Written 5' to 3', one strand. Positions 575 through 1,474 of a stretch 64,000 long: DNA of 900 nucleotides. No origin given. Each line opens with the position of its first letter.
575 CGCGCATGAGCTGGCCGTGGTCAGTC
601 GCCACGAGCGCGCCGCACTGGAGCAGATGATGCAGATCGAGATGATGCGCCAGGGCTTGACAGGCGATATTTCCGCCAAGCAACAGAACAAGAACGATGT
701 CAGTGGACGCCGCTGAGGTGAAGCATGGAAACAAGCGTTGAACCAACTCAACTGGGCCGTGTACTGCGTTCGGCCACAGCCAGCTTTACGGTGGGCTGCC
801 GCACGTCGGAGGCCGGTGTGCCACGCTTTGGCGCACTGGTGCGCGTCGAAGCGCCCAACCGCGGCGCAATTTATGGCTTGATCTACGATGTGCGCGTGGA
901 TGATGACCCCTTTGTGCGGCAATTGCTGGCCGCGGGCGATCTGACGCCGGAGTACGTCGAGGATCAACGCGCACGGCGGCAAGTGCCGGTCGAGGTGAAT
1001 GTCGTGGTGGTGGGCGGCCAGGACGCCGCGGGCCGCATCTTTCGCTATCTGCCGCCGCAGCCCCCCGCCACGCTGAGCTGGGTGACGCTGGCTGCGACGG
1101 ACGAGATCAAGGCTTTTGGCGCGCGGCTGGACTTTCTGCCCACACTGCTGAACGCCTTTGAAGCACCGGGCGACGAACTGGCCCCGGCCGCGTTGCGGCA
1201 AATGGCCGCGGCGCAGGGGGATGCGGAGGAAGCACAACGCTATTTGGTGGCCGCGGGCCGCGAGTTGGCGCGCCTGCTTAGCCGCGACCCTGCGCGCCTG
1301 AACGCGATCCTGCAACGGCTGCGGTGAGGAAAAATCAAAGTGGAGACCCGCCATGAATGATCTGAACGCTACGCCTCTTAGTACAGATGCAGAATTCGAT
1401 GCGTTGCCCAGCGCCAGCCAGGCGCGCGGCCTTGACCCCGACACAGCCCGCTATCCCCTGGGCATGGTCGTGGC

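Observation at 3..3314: Three-gene cassette: unknown protein + small barrel-like protein + HerA/FtsK-class ATPase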

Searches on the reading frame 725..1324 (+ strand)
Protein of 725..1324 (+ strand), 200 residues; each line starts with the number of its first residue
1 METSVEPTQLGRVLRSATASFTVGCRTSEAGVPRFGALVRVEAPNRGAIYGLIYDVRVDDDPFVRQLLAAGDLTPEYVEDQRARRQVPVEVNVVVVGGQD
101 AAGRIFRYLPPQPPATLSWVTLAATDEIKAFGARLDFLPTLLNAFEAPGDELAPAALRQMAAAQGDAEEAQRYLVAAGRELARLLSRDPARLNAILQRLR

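Call 5: search_protein_families(library=pfam, proteins=[window:725-1324:+], max_evalue=1)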
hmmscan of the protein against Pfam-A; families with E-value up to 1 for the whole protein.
window:725-1324:+ (200 aa): 1 family
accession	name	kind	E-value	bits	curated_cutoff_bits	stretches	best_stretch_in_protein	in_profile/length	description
PF21777.3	SDR-like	-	0.17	13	24.7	0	83-113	59-89/98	Short chain dehydrogenase-like protein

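Call 6: search_protein_families(library=ncbifam, proteins=[window:725-1324:+], max_evalue=1)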
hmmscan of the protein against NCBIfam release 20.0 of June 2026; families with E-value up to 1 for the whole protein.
window:725-1324:+ (200 aa): 0 families

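Call 7: search_protein_families(library=padloc, proteins=[window:725-1324:+], max_evalue=1)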
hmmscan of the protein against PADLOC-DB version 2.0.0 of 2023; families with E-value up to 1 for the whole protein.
window:725-1324:+ (200 aa): 0 families

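Call 9: find_homologous_proteins(query=window:725-1324:+, max_evalue=0.001)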
Query window:725-1324:+ (200 aa): 970 proteins with E <= 0.001 among 3738 candidates; the best 120 are listed.
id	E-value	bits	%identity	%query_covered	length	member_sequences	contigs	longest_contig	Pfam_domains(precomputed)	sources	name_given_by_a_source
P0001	1.5e-120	418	99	100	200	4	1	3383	-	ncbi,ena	-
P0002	1.3e-109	382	90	100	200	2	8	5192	-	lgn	-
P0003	2.5e-97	342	81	100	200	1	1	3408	-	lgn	-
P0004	2.4e-93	329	78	100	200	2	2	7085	-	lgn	-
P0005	3.8e-93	329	81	98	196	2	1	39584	-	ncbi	ncbi:MAG: hypothetical protein ABTQ73_06815 [Caldilineales bacterium]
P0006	2.2e-83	297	71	100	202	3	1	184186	-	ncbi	ncbi:MAG: hypothetical protein R2844_10245 [Caldilineales bacterium]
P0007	4.9e-83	296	68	100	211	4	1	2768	-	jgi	-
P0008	5.6e-83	296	68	100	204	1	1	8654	-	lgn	-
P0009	6.2e-83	295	70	100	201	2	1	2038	-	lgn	-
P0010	6.4e-83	295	70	100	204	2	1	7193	-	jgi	jgi:hypothetical protein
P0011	1.4e-82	294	64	100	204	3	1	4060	-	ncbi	-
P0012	4.7e-82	293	67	100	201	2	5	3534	-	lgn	-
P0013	4.8e-82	293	70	99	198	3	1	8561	-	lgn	-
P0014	6.4e-82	292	67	100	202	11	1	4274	-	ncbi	ncbi:MAG: hypothetical protein WA040_01490 [Anaerolineae bacterium]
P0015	7.1e-82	292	69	100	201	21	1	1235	-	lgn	-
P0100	1.5e-48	183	50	91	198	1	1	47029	-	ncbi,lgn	ncbi:MAG: hypothetical protein ACE5OS_05680 [Anaerolineae bacterium]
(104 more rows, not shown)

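Call 10: find_encoding_contigs(protein=P0006, flank=8000, max_places=2)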
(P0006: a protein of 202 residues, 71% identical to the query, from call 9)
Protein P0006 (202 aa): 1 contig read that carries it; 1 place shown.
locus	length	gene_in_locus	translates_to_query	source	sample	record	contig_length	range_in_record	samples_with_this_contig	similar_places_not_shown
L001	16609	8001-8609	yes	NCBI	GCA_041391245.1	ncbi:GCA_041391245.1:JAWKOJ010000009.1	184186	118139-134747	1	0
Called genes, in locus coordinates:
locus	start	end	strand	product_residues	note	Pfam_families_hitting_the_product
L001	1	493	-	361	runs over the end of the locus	PF13506:Glyco_transf_21 (weak), PF13641:Glyco_tranf_2_3 (weak), PF00535:Glycos_transf_2, PF10111:Glyco_tranf_2_2 (faint)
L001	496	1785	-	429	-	PF00067:p450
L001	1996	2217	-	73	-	-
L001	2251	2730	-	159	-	PF00582:Usp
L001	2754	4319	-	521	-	PF03816:LytR_cpsA_psr, PF13399:LytR_C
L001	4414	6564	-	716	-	-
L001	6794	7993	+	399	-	PF09376:NurA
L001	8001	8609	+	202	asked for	-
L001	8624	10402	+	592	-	PF09378:HAS-barrel (weak), PF01935:DUF87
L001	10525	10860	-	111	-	PF01909:NTP_transf_2, PF18765:Polbeta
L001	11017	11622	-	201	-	PF28474:DUF8412, PF13376:OmdA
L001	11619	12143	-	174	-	PF12867:DinB_2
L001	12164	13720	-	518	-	PF17767:NAPRTase_N, PF04095:NAPRTase (faint), PF17956:NAPRTase_C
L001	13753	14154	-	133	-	PF09860:DUF2087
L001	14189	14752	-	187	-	PF22741:PTP-NADK, PF00782:DSPc, PF22784:PTP-SAK, PF22785:Tc-R-P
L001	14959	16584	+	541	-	PF07969:Amidohydro_3, PF01979:Amidohydro_1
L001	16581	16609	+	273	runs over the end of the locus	-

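Call 11: find_encoding_contigs(protein=P0005, flank=8000, max_places=2)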
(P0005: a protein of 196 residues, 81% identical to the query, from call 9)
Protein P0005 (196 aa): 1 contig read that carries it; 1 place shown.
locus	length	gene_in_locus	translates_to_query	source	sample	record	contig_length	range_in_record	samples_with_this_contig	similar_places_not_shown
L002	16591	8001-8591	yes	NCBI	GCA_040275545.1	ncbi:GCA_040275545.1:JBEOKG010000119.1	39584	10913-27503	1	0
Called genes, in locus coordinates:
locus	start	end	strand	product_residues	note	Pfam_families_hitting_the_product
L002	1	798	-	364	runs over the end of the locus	PF13506:Glyco_transf_21, PF00535:Glycos_transf_2, PF10111:Glyco_tranf_2_2 (faint), PF13641:Glyco_tranf_2_3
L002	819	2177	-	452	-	PF00067:p450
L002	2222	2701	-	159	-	PF00582:Usp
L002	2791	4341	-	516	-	PF03816:LytR_cpsA_psr, PF13399:LytR_C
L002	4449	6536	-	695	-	-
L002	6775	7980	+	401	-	PF09376:NurA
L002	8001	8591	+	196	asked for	-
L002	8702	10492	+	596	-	PF09378:HAS-barrel (weak), PF01935:DUF87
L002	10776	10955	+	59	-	-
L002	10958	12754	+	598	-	PF03235:GmrSD_N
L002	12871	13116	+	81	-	PF01863:YgjP-like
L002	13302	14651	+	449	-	-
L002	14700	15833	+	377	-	PF00814:TsaD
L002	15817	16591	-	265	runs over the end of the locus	PF00149:Metallophos, PF12850:Metallophos_2 (faint)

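Call 12: find_encoding_contigs(protein=P0100, flank=8000, max_places=2)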
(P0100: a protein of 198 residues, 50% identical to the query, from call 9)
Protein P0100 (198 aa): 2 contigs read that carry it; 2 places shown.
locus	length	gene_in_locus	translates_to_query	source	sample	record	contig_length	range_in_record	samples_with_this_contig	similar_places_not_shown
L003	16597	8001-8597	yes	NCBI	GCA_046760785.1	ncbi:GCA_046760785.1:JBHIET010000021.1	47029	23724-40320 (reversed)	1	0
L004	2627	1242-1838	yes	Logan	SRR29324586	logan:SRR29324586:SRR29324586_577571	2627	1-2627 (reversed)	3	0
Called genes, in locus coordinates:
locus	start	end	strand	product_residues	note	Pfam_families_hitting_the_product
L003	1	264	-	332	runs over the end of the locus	PF01522:Polysacc_deac_1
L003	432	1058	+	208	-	-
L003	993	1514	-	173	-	PF00293:NUDIX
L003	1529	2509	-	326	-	PF13490:zf-HC2 (faint)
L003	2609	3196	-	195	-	PF07638:Sigma70_ECF (weak), PF04542:Sigma70_r2, PF08281:Sigma70_r4_2, PF04545:Sigma70_r4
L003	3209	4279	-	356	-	PF09516:RE_CfrBI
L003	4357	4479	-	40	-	-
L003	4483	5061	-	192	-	PF02632:BioY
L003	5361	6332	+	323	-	PF16745:RsgA_N, PF03193:RsgA_GTPase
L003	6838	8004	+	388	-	PF09376:NurA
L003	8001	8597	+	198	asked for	-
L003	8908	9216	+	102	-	-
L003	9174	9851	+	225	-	PF01909:NTP_transf_2 (weak), PF18765:Polbeta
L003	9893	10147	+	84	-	-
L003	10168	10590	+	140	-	PF01909:NTP_transf_2, PF18765:Polbeta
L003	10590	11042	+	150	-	PF01934:HepT-like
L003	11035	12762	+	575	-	PF01935:DUF87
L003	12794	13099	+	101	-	PF01909:NTP_transf_2, PF18765:Polbeta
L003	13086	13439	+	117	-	PF01934:HepT-like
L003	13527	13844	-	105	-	PF01909:NTP_transf_2, PF18765:Polbeta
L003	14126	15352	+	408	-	PF00149:Metallophos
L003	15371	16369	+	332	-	PF02504:FA_synthesis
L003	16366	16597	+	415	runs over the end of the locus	PF00109:ketoacyl-synt, PF00108:Thiolase_N (weak), PF02801:Ketoacyl-synt_C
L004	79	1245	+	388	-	PF09376:NurA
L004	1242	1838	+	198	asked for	-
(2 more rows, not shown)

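Call 17: search_solved_structures(query=A1, max_evalue=10, show_alignments=2)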
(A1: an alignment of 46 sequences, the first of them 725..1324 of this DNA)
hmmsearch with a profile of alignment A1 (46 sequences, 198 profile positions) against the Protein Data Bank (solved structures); distinct sequences matched with E-value up to 10: 1.
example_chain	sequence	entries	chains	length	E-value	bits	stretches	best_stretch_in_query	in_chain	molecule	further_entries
8ptw_CT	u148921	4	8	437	0.39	13.5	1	84-185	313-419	Pre-rRNA-processing protein IPI3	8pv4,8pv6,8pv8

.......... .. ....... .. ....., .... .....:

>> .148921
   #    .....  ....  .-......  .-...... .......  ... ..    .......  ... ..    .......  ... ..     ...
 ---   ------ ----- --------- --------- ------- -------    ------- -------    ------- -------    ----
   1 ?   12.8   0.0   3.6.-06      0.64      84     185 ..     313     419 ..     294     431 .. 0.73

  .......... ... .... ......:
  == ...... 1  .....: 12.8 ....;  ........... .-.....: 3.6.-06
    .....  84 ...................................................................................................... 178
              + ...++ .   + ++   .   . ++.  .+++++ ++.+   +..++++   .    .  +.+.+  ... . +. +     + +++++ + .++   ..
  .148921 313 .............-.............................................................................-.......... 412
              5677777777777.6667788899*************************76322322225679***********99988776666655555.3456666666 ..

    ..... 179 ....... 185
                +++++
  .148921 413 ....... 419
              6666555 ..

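Call 25: find_related_loci(query=A1, collection=genome_contigs, flank=6000)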
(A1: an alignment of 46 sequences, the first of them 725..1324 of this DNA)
Query A1 (200 aa) in genome_contigs; peptide patterns used: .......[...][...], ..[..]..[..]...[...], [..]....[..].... (x = any residue, [..] = any of these).
598 stretches matched a pattern; 204 encode a relative of the query (tblastn E <= 1e-3); the best 80 are kept; 80 distinct loci.
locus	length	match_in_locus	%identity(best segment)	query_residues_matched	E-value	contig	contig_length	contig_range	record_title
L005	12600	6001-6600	81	1-200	2e-95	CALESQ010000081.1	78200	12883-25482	MAG TPA_asm: uncultured Caldilineales bacterium isolate SRR5576001_bin.117_CONCOCT_v1.1_MAG genome assembly, contig: ERZ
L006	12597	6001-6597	68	2-200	1e-79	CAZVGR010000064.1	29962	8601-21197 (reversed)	MAG TPA_asm: uncultured Anaerolinea sp. isolate SRP304446_co1_50 genome assembly, contig: NODE_1034_length_29962_cov_20.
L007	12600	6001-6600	68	1-200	1e-78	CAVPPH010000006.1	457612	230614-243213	MAG: uncultured Chloroflexia bacterium isolate MFD09779.bin.2.73 genome assembly, contig: contig_37063, whole genome sho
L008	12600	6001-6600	67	1-200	4e-78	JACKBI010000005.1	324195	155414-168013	MAG: Anaerolineales bacterium isolate HK-STAS-CHLO-17 HK-STAS-CHLO-17_5, whole genome shotgun sequence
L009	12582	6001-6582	71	10-200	7e-78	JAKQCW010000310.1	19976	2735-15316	MAG: Chloroflexota bacterium isolate USDE_maxbin.019 k141_477267, whole genome shotgun sequence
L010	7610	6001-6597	69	2-200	6e-78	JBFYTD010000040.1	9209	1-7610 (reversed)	MAG: Anaerolineae bacterium isolate PPR_0257 scaffold_2226, whole genome shotgun sequence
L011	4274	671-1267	67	2-200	3e-76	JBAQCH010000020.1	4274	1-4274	MAG: Anaerolineae bacterium isolate MFD10570_ilm_asm_bin10 k127_156009, whole genome shotgun sequence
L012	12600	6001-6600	63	1-200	9e-75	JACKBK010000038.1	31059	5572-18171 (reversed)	MAG: Caldilineae bacterium isolate HK-STAS-CHLO-19 HK-STAS-CHLO-19_38, whole genome shotgun sequence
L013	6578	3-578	69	9-200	1e-74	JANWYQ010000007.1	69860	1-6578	MAG: Caldilineales bacterium isolate SKYG74 k141_155135, whole genome shotgun sequence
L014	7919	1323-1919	68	2-200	4e-73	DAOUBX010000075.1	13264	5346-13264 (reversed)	MAG TPA_asm: Anaerolineales bacterium isolate H71_756 k91_1538317, whole genome shotgun sequence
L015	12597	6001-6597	71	2-200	2e-71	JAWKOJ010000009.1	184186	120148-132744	MAG: Caldilineales bacterium isolate ABC2.10 ABC2.10.fa-9, whole genome shotgun sequence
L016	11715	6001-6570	65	10-200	2e-69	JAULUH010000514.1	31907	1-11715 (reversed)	MAG: Anaerolineae bacterium isolate P_ANAE NODE_1998_length_31907_cov_1.990843, whole genome shotgun sequence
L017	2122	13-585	70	10-200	1e-69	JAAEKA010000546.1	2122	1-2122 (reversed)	Anaerolineae bacterium clx_CAG2 CAG2c_546, whole genome shotgun sequence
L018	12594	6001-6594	65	3-200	2e-67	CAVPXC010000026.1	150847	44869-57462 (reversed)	MAG: uncultured Chloroflexia bacterium isolate MFD00032.bin.2.54 genome assembly, contig: contig_4573, whole genome shot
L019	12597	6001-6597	68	2-200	1e-66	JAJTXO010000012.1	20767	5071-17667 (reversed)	MAG: Caldilineales bacterium isolate DTUCFX11 12-Genome36, whole genome shotgun sequence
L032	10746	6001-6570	52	10-200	4e-51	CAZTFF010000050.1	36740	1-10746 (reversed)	MAG TPA_asm: uncultured Caldilineaceae bacterium isolate binchicken_co17_31 genome assembly, contig: NODE_3254_length_36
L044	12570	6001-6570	48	10-200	2e-48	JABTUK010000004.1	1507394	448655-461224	MAG: Anaerolineales bacterium isolate H5_CFX5 seq004, whole genome shotgun sequence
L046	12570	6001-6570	49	10-200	2e-48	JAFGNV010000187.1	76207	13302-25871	MAG: Anaerolineae bacterium isolate Zod_Metabat.569 k87_11701257, whole genome shotgun sequence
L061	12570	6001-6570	47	6-199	2e-46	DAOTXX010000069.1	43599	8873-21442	MAG TPA_asm: Thermoflexales bacterium isolate H21_290 k133_1459911, whole genome shotgun sequence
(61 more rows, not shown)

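Call 26: predict_structure(alignment_id=A1)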
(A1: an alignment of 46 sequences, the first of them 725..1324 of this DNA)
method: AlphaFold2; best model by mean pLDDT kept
length: 200 residues; sequences in the alignment: 46
mean_pLDDT: 86.0   pTM: 0.81
mean pLDDT of the five models: 86.0, 84.0, 83.9, 83.9, 83.5
residues with pLDDT >= 90: 114; 70-90: 51; 50-70: 31; < 50: 4
segments of 3 or more residues with pLDDT < 50: 1-4
pLDDT, mean of each block of 10 residues (from residue 1): 60 88 80 90 85 88 67 70 72 94 89 73 94 96 93 97 95 97 97 95
secondary structure, 60 per line:
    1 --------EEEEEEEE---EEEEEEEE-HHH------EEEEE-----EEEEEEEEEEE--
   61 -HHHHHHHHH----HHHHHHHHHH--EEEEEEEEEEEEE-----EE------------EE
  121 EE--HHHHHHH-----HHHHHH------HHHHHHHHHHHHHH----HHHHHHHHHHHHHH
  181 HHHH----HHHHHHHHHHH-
elements in order: E9-16 E20-27 E38-42 E48-58 H62-70 H75-84 E87-99 E119-122 H125-131 H137-142 H149-162 H167-184 H189-199

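Call 48: search_protein_representatives(alignment_id=A1)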
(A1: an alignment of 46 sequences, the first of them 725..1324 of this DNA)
Query: 46 sequences, 198 profile positions. Proteins with E-value up to 0.001 (for the whole library): 889; up to 1e-10: 550; up to 1e-30: 112. The best 150 are listed.
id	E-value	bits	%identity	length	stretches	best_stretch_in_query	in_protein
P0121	6.2e-78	277.3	-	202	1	5-197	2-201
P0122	6.1e-73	261.0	-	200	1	7-197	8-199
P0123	8.7e-72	257.2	-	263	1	3-192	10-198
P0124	4.6e-71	254.9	-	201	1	6-197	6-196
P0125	8.8e-69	247.4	-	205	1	5-197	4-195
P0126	2.5e-68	245.9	-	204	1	5-197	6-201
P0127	1.7e-66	240.0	-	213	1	3-196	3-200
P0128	8.9e-66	237.6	-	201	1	6-197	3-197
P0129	6.5e-65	234.8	-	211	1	5-197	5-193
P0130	1.8e-62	226.8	-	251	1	8-197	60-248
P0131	3.1e-62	226.1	-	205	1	3-196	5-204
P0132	3.3e-62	226.0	-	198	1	6-196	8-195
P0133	2.8e-61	222.9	-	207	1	6-197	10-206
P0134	3.1e-60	219.5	-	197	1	6-196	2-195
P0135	1.7e-59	217.1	-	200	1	7-196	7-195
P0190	3.6e-39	150.8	-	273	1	27-163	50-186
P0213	1.5e-33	132.4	-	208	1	5-196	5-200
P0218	1.8e-32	128.9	-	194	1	10-196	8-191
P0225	1.1e-31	126.3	-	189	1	8-196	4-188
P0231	9.4e-31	123.3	-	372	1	6-196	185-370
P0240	4.0e-30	121.2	-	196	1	3-197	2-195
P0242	5.3e-30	120.8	-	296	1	54-158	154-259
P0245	9.6e-30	120.0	-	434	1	30-133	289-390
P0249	4.9e-29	117.7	-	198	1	5-197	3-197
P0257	3.7e-28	114.8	-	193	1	6-197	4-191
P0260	6.0e-28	114.1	-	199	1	4-196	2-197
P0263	1.2e-27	113.2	-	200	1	6-196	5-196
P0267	2.3e-27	112.2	-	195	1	4-196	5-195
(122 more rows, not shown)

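Call 49: search_protein_families(library=pfam, proteins=[P0231, P0245, P0242, P0190, P0123, P0130], max_evalue=0.01)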
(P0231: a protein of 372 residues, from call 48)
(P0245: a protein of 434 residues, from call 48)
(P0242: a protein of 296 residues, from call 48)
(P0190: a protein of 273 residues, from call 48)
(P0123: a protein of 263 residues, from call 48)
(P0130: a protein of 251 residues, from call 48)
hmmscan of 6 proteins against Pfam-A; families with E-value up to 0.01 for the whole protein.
P0231 (372 aa): 2 families
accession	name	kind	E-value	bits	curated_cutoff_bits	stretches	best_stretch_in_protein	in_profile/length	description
PF09376.16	NurA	-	1.4e-13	51.4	21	1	13-105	152-248/254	NurA domain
PF09378.16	HAS-barrel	-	4.4e-06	27.1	25.2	1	187-265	1-79/90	HAS barrel domain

P0245 (434 aa): 0 families

P0242 (296 aa): 1 family
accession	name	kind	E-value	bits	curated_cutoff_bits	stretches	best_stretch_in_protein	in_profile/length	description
PF00263.26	Secretin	-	5.5e-05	23.3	27.5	1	41-83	126-168/169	Bacterial type II and III secretion system protein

P0190 (273 aa): 0 families

P0123 (263 aa): 0 families

P0130 (251 aa): 0 families

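Call 51: list_cluster_members(proteins=[P0231, P0257, P0263, P0267, P0260, P0249, P0240, P0225, P0218, P0213])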
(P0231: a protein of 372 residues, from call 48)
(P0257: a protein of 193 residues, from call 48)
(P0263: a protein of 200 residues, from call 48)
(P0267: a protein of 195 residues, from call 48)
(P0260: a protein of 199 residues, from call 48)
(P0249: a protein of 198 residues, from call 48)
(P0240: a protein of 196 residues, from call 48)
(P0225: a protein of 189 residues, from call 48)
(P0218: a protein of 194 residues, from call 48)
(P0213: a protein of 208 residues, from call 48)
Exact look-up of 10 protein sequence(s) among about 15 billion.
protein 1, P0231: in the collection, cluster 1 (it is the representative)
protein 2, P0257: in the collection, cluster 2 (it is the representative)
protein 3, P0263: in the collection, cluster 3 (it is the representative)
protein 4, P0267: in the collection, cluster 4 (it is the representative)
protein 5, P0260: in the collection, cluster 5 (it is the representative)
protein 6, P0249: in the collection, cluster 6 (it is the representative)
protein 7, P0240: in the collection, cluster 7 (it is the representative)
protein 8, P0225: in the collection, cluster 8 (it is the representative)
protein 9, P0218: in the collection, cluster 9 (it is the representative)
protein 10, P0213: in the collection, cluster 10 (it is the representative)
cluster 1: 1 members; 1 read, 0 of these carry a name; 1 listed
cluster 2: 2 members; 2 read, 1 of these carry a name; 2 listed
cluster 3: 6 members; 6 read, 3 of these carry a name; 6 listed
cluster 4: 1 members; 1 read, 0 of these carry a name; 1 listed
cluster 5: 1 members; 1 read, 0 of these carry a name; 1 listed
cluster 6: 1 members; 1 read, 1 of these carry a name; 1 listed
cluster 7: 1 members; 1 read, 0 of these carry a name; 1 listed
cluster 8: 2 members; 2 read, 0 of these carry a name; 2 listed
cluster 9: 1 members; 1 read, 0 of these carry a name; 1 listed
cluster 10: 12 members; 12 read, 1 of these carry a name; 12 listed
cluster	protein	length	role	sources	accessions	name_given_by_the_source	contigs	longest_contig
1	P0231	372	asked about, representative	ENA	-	-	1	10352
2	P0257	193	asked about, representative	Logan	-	-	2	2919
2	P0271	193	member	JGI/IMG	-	hypothetical protein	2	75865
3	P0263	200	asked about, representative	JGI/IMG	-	hypothetical protein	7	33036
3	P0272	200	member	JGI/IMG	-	hypothetical protein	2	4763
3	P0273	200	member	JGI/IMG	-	hypothetical protein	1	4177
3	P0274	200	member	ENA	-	-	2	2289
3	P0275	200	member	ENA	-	-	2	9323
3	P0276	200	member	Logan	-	-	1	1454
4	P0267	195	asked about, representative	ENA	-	-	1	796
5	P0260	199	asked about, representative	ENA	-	-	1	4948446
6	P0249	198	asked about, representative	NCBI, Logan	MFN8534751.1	MAG: hypothetical protein U0556_14535 [Dehalococcoidia bacterium]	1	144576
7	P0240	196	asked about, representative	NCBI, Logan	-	-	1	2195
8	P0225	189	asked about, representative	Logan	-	-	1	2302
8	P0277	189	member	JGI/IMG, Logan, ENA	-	-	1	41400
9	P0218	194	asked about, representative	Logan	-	-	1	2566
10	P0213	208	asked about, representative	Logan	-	-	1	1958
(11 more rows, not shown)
